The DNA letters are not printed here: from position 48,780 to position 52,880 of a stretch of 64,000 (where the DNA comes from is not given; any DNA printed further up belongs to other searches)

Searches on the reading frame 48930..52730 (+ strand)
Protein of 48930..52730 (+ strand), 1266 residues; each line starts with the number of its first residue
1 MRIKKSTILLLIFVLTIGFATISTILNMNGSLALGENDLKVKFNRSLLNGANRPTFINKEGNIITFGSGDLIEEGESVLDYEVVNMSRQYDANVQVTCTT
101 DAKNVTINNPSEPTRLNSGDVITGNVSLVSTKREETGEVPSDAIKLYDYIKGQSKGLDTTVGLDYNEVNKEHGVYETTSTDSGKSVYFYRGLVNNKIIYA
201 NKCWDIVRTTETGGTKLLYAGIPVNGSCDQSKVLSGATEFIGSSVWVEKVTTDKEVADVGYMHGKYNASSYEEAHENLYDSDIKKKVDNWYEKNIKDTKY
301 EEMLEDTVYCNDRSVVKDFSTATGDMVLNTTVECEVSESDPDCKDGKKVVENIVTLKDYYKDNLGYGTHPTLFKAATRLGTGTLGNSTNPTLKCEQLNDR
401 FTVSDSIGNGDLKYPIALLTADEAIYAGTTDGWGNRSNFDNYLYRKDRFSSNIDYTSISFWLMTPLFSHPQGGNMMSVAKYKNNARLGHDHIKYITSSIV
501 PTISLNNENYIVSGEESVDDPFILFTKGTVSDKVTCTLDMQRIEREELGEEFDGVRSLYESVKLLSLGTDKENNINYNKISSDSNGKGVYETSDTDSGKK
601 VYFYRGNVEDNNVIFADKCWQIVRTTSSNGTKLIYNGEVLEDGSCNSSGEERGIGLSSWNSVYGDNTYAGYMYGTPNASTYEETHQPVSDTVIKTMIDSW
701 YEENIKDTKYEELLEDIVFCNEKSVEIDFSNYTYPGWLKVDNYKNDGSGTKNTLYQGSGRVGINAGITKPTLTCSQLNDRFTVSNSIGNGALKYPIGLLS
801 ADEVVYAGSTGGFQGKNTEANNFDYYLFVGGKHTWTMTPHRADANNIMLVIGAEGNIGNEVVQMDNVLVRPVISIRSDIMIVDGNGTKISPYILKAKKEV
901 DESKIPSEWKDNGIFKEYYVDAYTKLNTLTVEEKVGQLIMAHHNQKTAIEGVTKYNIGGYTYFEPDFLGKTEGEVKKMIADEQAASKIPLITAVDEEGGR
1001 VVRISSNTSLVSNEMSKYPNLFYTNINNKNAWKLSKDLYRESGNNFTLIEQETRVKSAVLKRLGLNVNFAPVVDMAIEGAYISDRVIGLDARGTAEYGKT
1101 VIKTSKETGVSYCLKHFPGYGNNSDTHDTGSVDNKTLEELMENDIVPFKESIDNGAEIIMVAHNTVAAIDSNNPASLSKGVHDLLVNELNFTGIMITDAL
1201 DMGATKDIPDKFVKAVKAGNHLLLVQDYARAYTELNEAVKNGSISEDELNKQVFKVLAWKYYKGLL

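Call 5: search_protein_families(library=pfam, proteins=[window:48930-52730:+], max_evalue=0.1)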
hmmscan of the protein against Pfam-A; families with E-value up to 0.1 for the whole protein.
window:48930-52730:+ (1266 aa): 2 families
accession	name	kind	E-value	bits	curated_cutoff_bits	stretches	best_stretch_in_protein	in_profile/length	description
PF00933.27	Glyco_hydro_3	-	1.9e-49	169.2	27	1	930-1257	1-314/316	Glycosyl hydrolase family 3 N terminal domain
PF24788.1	AtPDCT1_2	-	0.053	13.8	27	0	521-565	91-134/160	AtPDCT1/2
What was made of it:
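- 48930..52730 (+): Intact family member, 1,266 aa: module, two copies of a ~370-aa recurrent cargo domain, then a GH3 catalytic domain. PF00933 covers aa 930-1257 at 169 bits (call 5).
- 51717..52700 (+): GH3 N-terminal catalytic domain (aa 930-1257), NagZ-like. PF00933 at E = 1.9e-49 (call 5).
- On Glycoside hydrolase family 3 (cargo of 48930): 169 bits against 27, aa 930-1257 (call 5).
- Checked: 48930 carries Glyco_hydro_3 (PF00933, 169 bits) (call 5).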

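Call 6: search_protein_families(library=ncbifam, proteins=[window:48930-52730:+], max_evalue=0.1)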
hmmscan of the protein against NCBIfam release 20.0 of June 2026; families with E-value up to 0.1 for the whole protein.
window:48930-52730:+ (1266 aa): 6 families
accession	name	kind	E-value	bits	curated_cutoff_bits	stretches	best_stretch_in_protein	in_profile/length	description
NF003740.0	PRK05337.1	equivalog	5.9e-36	124.3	207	1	952-1252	22-307/340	beta-N-acetylhexosaminidase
NF011678.0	PRK15098.1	equivalog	1.8e-17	63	666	1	1042-1265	128-358/765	beta-glucosidase BglX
NF052331.1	Bet13-16Glucosase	equivalog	7.1e-12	44.3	1330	1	1045-1265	107-335/750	exo-beta-d-1,3/1,6-glucosidase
NF052330.1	BetGlucosiCelf0468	equivalog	7.3e-10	37.7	1300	1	1054-1258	77-275/817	beta-d-glucosidase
NF052329.1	XyloArabinsidase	equivalog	9.8e-10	37.1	1050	1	1047-1266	124-347/750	beta-xylosidase/alpha-l-arabinosidase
TIGR04540.1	CLB_0814_fam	hypoth_equivalog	0.019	15.1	50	0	691-725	12-46/73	TIGR04540 family protein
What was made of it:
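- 51717..52700 (+): NCBIfam PRK05337 beta-N-acetylhexosaminidase scores 124 bits, below the 207 cutoff (call 6).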
